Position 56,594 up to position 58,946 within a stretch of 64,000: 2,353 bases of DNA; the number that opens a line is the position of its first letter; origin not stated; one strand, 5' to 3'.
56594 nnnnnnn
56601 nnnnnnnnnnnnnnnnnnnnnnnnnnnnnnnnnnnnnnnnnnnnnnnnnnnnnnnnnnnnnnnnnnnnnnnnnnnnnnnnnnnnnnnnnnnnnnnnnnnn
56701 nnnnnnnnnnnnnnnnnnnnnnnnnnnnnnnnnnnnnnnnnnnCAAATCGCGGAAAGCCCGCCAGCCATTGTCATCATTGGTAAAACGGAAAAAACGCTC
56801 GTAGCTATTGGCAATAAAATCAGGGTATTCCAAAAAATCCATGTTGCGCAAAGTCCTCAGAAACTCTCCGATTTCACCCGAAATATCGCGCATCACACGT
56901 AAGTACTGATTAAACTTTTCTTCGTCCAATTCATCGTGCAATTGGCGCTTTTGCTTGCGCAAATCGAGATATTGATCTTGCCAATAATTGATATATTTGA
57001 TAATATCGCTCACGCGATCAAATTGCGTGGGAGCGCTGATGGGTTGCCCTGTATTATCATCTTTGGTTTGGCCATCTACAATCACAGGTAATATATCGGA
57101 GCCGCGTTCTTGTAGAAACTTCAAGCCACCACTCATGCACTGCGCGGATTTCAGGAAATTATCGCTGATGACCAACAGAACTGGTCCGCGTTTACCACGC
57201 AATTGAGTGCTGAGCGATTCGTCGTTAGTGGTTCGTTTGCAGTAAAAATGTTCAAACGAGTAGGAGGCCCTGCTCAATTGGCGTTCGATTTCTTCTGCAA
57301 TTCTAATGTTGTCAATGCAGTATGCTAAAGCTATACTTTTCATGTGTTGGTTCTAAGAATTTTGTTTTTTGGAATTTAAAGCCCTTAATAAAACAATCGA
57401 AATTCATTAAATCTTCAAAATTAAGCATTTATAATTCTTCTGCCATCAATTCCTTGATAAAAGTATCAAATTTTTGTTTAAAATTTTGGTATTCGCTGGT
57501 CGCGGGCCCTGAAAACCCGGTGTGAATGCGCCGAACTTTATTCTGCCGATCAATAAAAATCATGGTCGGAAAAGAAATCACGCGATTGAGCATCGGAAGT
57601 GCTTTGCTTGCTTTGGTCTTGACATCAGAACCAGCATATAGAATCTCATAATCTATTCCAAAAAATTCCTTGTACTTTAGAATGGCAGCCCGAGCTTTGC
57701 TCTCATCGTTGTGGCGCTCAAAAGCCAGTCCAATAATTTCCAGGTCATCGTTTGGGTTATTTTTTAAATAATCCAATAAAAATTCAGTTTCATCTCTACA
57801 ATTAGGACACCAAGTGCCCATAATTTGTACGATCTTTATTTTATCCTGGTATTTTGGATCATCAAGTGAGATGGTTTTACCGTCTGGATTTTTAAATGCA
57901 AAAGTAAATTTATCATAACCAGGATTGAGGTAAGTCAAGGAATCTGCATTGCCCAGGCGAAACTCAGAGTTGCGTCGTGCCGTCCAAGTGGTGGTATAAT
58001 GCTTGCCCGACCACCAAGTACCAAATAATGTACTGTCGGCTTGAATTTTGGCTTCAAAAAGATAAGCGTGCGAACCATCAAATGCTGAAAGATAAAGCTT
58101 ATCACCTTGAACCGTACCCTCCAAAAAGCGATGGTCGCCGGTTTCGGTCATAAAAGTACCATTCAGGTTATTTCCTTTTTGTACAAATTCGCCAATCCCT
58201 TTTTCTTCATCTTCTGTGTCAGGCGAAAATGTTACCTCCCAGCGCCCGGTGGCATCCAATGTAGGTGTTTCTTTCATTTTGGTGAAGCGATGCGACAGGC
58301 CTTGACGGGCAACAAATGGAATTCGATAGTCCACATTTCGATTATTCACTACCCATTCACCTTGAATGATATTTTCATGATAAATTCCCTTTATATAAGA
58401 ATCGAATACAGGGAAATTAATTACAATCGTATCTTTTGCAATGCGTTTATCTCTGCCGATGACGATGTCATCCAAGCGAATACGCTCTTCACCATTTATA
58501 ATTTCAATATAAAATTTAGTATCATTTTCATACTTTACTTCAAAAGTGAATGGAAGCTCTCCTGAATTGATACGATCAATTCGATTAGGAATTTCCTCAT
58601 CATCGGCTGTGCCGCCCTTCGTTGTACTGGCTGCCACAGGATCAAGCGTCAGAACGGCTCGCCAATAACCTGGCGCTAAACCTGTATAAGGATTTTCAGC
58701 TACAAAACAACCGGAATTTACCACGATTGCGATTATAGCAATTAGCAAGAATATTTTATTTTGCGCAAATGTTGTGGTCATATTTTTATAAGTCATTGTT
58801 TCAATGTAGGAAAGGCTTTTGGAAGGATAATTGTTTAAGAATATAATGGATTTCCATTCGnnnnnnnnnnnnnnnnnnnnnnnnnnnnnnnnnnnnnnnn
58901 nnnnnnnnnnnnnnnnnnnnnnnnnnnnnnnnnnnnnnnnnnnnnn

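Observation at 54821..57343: Unusual single-polypeptide fusion: TIR-like domain, Pro/Glu linker, TPR array and SDR oxidoreductase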

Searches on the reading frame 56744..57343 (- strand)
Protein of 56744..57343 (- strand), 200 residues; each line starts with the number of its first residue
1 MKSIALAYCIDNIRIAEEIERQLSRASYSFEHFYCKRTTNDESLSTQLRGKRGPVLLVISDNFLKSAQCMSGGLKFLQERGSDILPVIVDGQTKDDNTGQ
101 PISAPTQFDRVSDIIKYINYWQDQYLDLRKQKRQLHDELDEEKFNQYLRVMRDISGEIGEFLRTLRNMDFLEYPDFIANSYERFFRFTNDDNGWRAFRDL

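Call 12: search_solved_structures(query=A1, max_evalue=10, show_alignments=3)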
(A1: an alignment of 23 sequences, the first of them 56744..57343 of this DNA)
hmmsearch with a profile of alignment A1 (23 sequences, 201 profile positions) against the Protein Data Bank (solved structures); distinct sequences matched with E-value up to 10: 7.
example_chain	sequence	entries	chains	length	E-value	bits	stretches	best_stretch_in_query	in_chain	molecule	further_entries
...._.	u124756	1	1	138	5.1e-05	26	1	8-73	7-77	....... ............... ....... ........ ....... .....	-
4dom_A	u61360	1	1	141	5.1e-05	26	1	8-73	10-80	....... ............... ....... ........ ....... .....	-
4eo7_A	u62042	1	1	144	5.4e-05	25.9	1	8-73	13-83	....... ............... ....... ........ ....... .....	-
8w8m_D2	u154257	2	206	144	5.4e-05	25.9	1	8-73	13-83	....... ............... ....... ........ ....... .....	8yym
2z5v_A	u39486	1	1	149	5.9e-05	25.8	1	8-73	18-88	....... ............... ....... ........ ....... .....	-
7beq_A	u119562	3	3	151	6.1e-05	25.8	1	8-73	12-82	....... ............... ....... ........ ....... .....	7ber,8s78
2js7_A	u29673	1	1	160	7.1e-05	25.6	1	8-73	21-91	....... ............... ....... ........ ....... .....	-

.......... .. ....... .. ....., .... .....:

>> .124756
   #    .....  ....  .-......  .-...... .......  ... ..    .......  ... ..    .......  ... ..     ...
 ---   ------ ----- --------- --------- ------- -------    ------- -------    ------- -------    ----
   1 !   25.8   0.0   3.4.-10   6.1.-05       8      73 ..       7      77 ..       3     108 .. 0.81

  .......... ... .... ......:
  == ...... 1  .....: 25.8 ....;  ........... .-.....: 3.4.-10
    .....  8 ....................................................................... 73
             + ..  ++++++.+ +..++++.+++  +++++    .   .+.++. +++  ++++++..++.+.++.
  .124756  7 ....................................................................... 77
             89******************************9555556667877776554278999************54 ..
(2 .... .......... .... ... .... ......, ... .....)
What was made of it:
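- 57014..57343 (-): Residues 1-110: TIR-fold core. It has strands bA 2-9, bB 28-35, bC 55-59 and bD 84-88, and the invariant motif S60-D61-N62-F-L-K-S-x-x-C69-M70. It lacks the catalytic Glu. The family profile hits the MyD88 TIR at 5e-5 (call 12).
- On TIR domain superfamily (fold and homology): The family profile hits the MyD88 TIR at E=5e-5 (call 12).
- Closest known: Adaptor. Same: MyD88 is the best sequence match among solved structures (E=5e-5), with a shared bA motif and the '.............'-like bC-aC motif (call 12).
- Sequence affinity is closest to the non-enzymatic adaptor MyD88 (call 12).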

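Call 13: search_protein_families(library=pfam, alignment_id=A1, max_evalue=1)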
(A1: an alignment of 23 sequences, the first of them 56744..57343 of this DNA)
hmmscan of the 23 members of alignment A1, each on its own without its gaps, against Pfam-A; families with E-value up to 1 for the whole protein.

A. member 1, window:56744-57343:- (200 aa): 1 family
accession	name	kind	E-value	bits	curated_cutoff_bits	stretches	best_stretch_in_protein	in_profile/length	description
PF13676.11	TIR_2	-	0.00059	20.8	28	1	5-96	2-97/122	TIR domain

B. families by the number of members that match (of 23 scanned): 17 families
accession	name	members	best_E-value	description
PF13676.11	TIR_2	20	1.1e-08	TIR domain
PF10372.14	CdaS_N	2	0.091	Diadenylate cyclase CdaS, N-terminal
PF15935.10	RnlA_toxin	1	0.026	RNase LS, bacterial toxin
PF14127.11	DUF4294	1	0.03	Domain of unknown function (DUF4294)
PF10114.15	PocR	1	0.036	Sensory domain found in PocR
PF20881.2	G1_gp67_C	1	0.049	Phage G1 gp67, C-terminal domain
PF10046.14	BLOC1_2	1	0.064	Biogenesis of lysosome-related organelles complex-1 subunit 2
PF20212.3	DUF6572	1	0.068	Family of unknown function (DUF6572)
PF22431.2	COG2p_C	1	0.084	COG2p C-terminal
PF08718.16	GLTP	1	0.095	Glycolipid transfer protein (GLTP)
PF21459.3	INI1_DNA-bd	1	0.11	SWI/SNF Subunit INI1, DNA binding domain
PF06869.18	DUF1258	1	0.12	Protein of unknown function (DUF1258)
PF10451.15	Stn1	1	0.14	Telomere regulation protein Stn1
PF06741.18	LsmAD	1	0.16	LsmAD domain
PF13873.12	Myb_DNA-bind_5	1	0.2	Myb/SANT-like DNA-binding domain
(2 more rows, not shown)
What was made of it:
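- On TIR domain superfamily (fold and homology): Pfam TIR_2 hits 20 of 23 members, best 1.1e-8 (call 13).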

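Call 17: find_related_loci(query=A1, collection=genome_contigs, flank=10000)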
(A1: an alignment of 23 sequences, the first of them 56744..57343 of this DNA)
Query A1 (200 aa) in genome_contigs; peptide patterns used: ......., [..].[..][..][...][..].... (x = any residue, [..] = any of these).
211 stretches matched a pattern; 161 encode a relative of the query (tblastn E <= 1e-3); the best 80 are kept; 80 distinct loci.
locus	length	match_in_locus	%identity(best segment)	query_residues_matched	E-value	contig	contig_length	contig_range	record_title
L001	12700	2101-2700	90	1-200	1e-123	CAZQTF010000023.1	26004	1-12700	MAG TPA_asm: uncultured Saprospiraceae bacterium isolate binchicken_co58_65 genome assembly, contig: NODE_1496_length_26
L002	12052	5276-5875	88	1-200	9e-124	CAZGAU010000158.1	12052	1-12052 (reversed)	MAG TPA_asm: uncultured Saprospiraceae bacterium isolate SRP329715_co2_352 genome assembly, contig: NODE_9788_length_120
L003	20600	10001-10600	89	1-200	2e-122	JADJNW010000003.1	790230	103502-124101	MAG: Saprospiraceae bacterium isolate Fred_18-Q3-R57-64_BAT3C.164 tig00003747-10-7896930, whole genome shotgun sequence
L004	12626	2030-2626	82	1-200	1e-114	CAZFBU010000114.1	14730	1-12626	MAG TPA_asm: uncultured Saprospiraceae bacterium isolate SRP141376_co5_360 genome assembly, contig: NODE_10006_length_14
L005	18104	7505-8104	80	1-200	4e-111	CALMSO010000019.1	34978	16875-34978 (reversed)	MAG TPA_asm: uncultured Saprospiraceae bacterium isolate SRR2107179_bin.64_CONCOCT_v1.1_MAG genome assembly, contig: ERZ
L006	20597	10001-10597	75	1-200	4e-104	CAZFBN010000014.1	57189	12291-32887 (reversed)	MAG TPA_asm: uncultured Saprospiraceae bacterium isolate binchicken_co58_158 genome assembly, contig: NODE_417_length_57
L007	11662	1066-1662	73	1-200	5e-103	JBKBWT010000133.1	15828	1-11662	MAG: Saprospiraceae bacterium isolate 21H_026.bin.51 NODE_3059_length_15828_cov_1.731648, whole genome shotgun sequence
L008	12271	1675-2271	73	1-200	3e-98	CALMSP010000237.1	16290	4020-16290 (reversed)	MAG TPA_asm: uncultured Saprospiraceae bacterium isolate SRR2107179_bin.44_CONCOCT_v1.1_MAG genome assembly, contig: ERZ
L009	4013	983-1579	69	1-200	6e-97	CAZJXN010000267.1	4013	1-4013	MAG TPA_asm: uncultured Saprospiraceae bacterium isolate SRP128246_co1_16 genome assembly, contig: NODE_64913_length_401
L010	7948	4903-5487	62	3-198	1e-84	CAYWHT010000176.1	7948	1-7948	MAG TPA_asm: uncultured Saprospiraceae bacterium isolate binchicken_co15_111 genome assembly, contig: NODE_7584_length_7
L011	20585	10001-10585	61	3-198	1e-81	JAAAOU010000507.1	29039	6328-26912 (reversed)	MAG: Bacteroidetes bacterium isolate GSL.Bin30 NODE_845_length_29039_cov_0.318348, whole genome shotgun sequence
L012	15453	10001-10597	60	2-200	1e-79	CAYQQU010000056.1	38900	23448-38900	MAG TPA_asm: uncultured Saprospiraceae bacterium isolate SRP141376_co3_105 genome assembly, contig: NODE_2597_length_389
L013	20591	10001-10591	59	2-198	2e-78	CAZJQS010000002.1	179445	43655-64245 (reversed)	MAG TPA_asm: uncultured Saprospiraceae bacterium isolate SRP141376_co3_64 genome assembly, contig: NODE_79_length_179445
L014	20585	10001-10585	56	2-197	4e-78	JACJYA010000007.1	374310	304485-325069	MAG: Lewinellaceae bacterium isolate HK-STAS-BACT-26 HK-STAS-BACT-26_7, whole genome shotgun sequence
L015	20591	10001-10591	58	3-200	2e-78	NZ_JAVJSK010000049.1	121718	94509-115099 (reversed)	MAG: Phaeodactylibacter sp. isolate G1-WW12-15 k141_43990, whole genome shotgun sequence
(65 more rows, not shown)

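Call 23: predict_structure(alignment_id=A1)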
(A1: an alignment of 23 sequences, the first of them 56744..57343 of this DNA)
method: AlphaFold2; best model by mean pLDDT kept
length: 200 residues; sequences in the alignment: 23
mean_pLDDT: 93.0   pTM: 0.88
mean pLDDT of the five models: 93.0, 92.6, 92.2, 92.0, 91.4
residues with pLDDT >= 90: 168; 70-90: 29; 50-70: 3; < 50: 0
segments of 3 or more residues with pLDDT < 50: none
pLDDT, mean of each block of 10 residues (from residue 1): 93 96 94 86 94 96 95 96 97 94 91 92 95 81 91 96 95 92 94 92
secondary structure, 60 per line:
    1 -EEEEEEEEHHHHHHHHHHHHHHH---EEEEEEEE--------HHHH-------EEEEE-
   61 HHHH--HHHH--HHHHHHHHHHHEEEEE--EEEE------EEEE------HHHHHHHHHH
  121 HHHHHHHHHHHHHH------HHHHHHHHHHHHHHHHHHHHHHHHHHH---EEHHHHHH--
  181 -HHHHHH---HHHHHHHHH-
elements in order: E2-9 H10-24 E28-35 H44-47 E55-59 H61-64 H67-70 H73-83 E84-88 E91-94 E101-104 H111-134 H141-167 H173-178 H182-187 H191-199
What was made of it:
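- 57014..57343 (-): The AF2 model has pLDDT 93 (call 23).
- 56744..57013 (-): Residues 111-200: long helical hairpin (H111-134, H141-167) plus three short helices. It carries the near-invariant motif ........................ and always accompanies the TIR core. AF2 secondary structure (call 23).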

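Call 26: fold_search(model_id=the predicted structure, library=pdb)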
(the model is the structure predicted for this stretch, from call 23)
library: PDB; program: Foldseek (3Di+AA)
matches with E <= 10: 1170; with E <= 0.001: 2
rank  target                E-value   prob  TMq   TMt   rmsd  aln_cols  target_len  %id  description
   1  3ozi_A                4.1e-04  1.00  0.43  0.48   8.0       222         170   11  Crystal structure of the TIR domain from the flax disease resistance protein L6 (released 2011-04-27)
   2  3ozi_B                7.4e-04  1.00  0.40  0.45   8.1       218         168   11  Crystal structure of the TIR domain from the flax disease resistance protein L6 (released 2011-04-27)
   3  5v57_B                1.2e-02  0.63  0.31  0.11  22.1       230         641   15  3.0A SYN structure of the multi-domain human smoothened receptor in complex with TC114 (released 2017-05-24)
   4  5v56_B                1.4e-02  0.63  0.31  0.11  22.5       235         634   14  2.9A XFEL structure of the multi-domain human smoothened receptor (with E194M mutation) in complex with TC114 (released 2017-05-24)
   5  4c7m_D                1.7e-02  0.99  0.32  0.49   3.5        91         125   14  The crystal structure of TcpB or BtpA TIR domain (released 2013-12-04)
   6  4lzp_C                1.8e-02  1.00  0.33  0.40   3.4        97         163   13  Structure of the TIR domain of the immunosuppressor BtpA from Brucella (released 2013-11-06)
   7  3h16_D                2.0e-02  1.00  0.37  0.54   2.6        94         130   20  Crystal structure of a bacteria TIR domain, PdTIR from Paracoccus denitrificans (released 2009-06-16)
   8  1j9g                  2.0e-02  0.97  0.29  0.38   4.1       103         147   17  Low Temperature (100K) Crystal Structure of Flavodoxin D. vulgaris S64C Mutant, monomer oxidised, at 2.4 Angstrom Resolu (released 2001-09-05)
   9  3wrx_A                2.7e-02  0.90  0.43  0.24  13.2       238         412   10  Crystal structure of helicase complex 1 (released 2014-08-13)
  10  9lmq_B                2.7e-02  0.75  0.30  0.21  17.3       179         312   11  Cryo-EM structure of TIR-STING/c-di-GMP complex (released 2025-08-27)
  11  5xr8                  2.7e-02  0.54  0.29  0.16  18.9       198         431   13  Crystal structure of the human CB1 in complex with agonist AM841 (released 2017-07-12)
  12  4lzp_B                2.8e-02  0.97  0.35  0.52  10.3       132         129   14  Structure of the TIR domain of the immunosuppressor BtpA from Brucella (released 2013-11-06)
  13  1uqr_I                3.0e-02  0.93  0.29  0.39   4.5       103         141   17  Type II 3-dehydroquinate dehydratase (DHQase) from Actinobacillus pleuropneumoniae (released 2003-10-30)
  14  5uqi                  3.2e-02  0.84  0.27  0.28   4.7        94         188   14  E. coli CFT073 c3406 in complex with A5P (released 2018-02-21)
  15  5h75_A                3.4e-02  0.44  0.25  0.24  13.2       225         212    8  Crystal structure of the MrsD-Protein A fusion protein (released 2017-06-28)
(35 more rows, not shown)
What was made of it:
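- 57014..57343 (-): Foldseek's top hits are the L6, BtpA, PdTIR and AbTir TIR domains (call 26).
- Closest known: Bacterial TIR NADases and signal generators. Same: These are among the top Foldseek hits, with probability 0.9-1.0 (call 26).
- Calls 12, 13, 23 and 26. The N-domain is a genuine TIR-fold homologue (calls 12, 13, 26).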

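Call 27: search_protein_representatives(alignment_id=A1)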
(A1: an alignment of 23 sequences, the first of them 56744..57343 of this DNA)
Query: 23 sequences, 201 profile positions. Proteins with E-value up to 0.001 (for the whole library): 1229; up to 1e-10: 433; up to 1e-30: 178. The best 150 are listed.
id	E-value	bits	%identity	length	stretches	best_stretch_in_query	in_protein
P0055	1.7e-92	324.7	-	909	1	1-199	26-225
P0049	4.9e-92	323.2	-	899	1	1-200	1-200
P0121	8.9e-91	319.1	-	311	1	1-200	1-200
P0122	1.3e-90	318.5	-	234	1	4-200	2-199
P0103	2.3e-90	317.8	-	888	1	1-200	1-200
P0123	4.6e-89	313.5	-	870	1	1-200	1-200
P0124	6.9e-89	312.9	-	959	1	1-200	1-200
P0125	9.5e-88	309.2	-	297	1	3-200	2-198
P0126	4.6e-85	300.4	-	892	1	1-200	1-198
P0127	3.7e-84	297.5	-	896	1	3-200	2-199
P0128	1.9e-83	295.1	-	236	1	1-200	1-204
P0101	7.3e-83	293.3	-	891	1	1-200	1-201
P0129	1.8e-82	292.0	-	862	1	1-199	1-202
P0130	2.9e-81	288.1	-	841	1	1-199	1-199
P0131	1.5e-80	285.7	-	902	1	1-200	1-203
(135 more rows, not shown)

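Call 41: search_protein_families(library=padloc, proteins=[window:56744-57343:-], max_evalue=0.001)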
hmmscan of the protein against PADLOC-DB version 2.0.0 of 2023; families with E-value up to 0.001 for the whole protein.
window:56744-57343:- (200 aa): 0 families

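Call 58: search_dna_similar(query=window:56744-57343:-, collection=plasmids, mode=protein, max_evalue=0.001, max_rows=10)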
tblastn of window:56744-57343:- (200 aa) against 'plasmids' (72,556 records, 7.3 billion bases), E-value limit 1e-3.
No match.

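Call 59: search_dna_similar(query=window:56744-57343:-, collection=phages, mode=protein, max_evalue=0.001, max_rows=10)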
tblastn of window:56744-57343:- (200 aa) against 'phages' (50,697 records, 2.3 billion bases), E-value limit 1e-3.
No match.
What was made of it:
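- On Anti-phage TIR systems (Thoeris, TIR-STING/CBASS, SPARTA, TIR-STAND): No plasmid or phage matches were found (calls 58, 59).
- Nothing matches on plasmids or phages (calls 58, 59). There are no plasmid or phage copies (calls 58, 59).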

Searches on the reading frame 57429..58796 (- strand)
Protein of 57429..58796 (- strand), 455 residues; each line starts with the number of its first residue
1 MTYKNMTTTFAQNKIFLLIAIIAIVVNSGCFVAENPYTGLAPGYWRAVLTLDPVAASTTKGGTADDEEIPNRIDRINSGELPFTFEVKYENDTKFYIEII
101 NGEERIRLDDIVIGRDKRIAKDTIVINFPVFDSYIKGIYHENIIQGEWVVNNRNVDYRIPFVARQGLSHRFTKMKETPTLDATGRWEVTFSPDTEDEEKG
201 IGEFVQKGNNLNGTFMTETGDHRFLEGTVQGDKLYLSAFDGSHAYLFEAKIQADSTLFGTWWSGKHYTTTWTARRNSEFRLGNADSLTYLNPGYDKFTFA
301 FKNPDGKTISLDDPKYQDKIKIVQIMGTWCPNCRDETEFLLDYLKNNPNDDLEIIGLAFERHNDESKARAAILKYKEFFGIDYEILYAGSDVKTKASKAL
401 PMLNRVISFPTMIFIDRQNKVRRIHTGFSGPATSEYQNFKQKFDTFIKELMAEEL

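Call 8: search_protein_families(library=pfam, proteins=[window:57429-58796:-], max_evalue=0.001)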
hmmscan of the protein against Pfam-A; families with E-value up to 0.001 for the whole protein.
window:57429-58796:- (455 aa): 2 families
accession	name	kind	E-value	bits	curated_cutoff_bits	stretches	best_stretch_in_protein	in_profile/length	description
PF00578.27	AhpC-TSA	-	4e-09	36.9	26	1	298-423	7-123/124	AhpC/TSA family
PF08534.16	Redoxin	-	2.7e-07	30.9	26.6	1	301-431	11-138/148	Redoxin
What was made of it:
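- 57429..58796 (-): Conserved upstream partner: 455-aa TlpA/ResA-like thiol:disulfide oxidoreductase with a WCPNC motif. Its N-terminal signal resembles a lipoprotein signal (VVNSGC). Pfam AhpC-TSA and Redoxin (call 8).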

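Call 25: search_protein_families(library=ncbifam, proteins=[window:57429-58796:-], max_evalue=1)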
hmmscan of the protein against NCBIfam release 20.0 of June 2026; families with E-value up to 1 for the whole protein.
window:57429-58796:- (455 aa): 8 families
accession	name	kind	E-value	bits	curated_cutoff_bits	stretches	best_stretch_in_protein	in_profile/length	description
NF047696.1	ThlDiSintTplARhiz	equivalog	1.6e-07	31.3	230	1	298-419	79-191/219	thiol:disulfide interchange protein TlpA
NF002854.0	PRK03147.1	subfamily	1.9e-06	27.9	170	1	293-428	39-159/176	thiol-disulfide oxidoreductase ResA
NF010625.0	PRK14018.1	equivalog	6e-05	21.7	522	1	317-427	55-158/521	bifunctional peptide-methionine (S)-S-oxide reductase MsrA/peptide-methionine (R)-S-oxide reductase MsrB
TIGR00385.1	dsbE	subfamily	8.1e-05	22.3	123.15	1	313-363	58-104/173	DsbE family thiol:disulfide interchange protein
NF041202.1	StoA_CxxC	exception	0.0027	17.6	210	1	318-377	52-110/163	endospore biogenesis thiol-disulfide oxidoreductase StoA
NF011941.0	PRK15412.1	equivalog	0.0032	17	359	1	317-432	67-166/185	thiol:disulfide interchange protein DsbE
TIGR01068.1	thioredoxin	equivalog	0.1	12.8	96.8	0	317-366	13-61/101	thioredoxin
NF047697.1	ThioredTrxAClost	equivalog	0.11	12.7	140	0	104-150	48-94/105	thioredoxin TrxA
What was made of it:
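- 57429..58796 (-): NCBIfam TlpA and ResA (call 25).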

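Call 41: search_protein_families(library=padloc, proteins=[window:57429-58796:-], max_evalue=0.001)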
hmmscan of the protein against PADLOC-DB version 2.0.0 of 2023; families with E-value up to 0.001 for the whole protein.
window:57429-58796:- (455 aa): 0 families

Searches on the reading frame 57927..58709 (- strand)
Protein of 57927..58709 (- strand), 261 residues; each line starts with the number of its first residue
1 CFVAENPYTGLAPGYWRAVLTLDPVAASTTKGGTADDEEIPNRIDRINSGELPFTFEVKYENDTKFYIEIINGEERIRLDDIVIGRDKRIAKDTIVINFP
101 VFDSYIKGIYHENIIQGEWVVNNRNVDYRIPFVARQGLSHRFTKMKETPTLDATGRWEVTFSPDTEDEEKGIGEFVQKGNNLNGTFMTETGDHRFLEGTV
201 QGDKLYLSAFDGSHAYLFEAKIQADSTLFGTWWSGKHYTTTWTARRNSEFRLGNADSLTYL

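Call 35: search_protein_families(library=pfam, proteins=[window:57927-58709:-], max_evalue=10)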
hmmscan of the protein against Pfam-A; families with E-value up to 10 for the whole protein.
seq(261 aa): 1 family
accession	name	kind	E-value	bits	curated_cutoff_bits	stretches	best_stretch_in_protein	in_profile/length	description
PF08127.18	Propeptide_C1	-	0.37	11.2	32.7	1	239-251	13-23/40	Peptidase family C1 propeptide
